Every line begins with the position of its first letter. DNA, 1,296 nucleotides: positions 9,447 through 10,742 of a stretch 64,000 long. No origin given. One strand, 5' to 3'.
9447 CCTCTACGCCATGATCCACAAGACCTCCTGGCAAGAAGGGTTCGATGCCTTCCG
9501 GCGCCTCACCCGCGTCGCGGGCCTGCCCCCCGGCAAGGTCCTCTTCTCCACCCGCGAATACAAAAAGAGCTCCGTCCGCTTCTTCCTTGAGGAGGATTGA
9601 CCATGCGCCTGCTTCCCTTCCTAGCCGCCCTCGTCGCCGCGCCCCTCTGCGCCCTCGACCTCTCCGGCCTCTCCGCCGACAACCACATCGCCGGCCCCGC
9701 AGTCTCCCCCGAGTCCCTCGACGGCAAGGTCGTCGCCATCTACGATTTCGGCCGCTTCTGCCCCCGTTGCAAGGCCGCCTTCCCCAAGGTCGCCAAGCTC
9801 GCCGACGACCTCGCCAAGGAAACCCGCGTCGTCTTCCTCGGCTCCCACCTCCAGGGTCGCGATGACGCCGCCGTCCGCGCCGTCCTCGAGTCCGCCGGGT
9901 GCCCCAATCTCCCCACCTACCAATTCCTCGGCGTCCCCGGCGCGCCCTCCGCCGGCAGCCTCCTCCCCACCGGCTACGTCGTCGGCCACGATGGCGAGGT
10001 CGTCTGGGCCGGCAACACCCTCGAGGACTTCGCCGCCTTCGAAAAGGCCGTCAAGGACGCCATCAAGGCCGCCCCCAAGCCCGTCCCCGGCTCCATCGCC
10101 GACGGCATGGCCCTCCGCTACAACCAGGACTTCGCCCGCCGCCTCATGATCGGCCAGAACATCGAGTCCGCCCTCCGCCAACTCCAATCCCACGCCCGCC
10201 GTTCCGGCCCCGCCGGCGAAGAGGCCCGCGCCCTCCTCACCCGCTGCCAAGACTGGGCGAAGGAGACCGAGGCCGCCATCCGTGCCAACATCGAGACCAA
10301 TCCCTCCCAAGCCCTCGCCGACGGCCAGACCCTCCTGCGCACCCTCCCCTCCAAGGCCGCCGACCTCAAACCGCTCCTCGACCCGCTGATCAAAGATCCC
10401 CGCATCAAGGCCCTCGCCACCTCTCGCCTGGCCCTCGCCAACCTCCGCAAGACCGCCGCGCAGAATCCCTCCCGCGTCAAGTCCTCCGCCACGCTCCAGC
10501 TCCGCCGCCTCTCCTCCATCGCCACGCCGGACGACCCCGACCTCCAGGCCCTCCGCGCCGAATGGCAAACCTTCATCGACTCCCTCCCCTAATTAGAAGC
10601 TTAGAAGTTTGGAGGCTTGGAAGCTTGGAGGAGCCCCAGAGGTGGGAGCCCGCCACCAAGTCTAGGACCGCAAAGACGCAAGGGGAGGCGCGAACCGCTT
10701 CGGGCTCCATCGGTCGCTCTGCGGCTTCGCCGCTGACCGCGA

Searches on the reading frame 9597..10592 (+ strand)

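Call 8: search_protein_families(library=pfam, proteins=[window:9597-10592:+], max_evalue=0.01)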
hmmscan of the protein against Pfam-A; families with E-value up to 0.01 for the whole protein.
window:9597-10592:+ (331 aa): 2 families
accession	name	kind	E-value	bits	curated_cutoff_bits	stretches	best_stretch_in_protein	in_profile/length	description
PF13905.12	Thioredoxin_8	-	0.0012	19.6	27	1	43-108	1-66/94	Thioredoxin-like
PF08534.16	Redoxin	-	0.0026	18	26.6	1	35-101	20-85/148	Redoxin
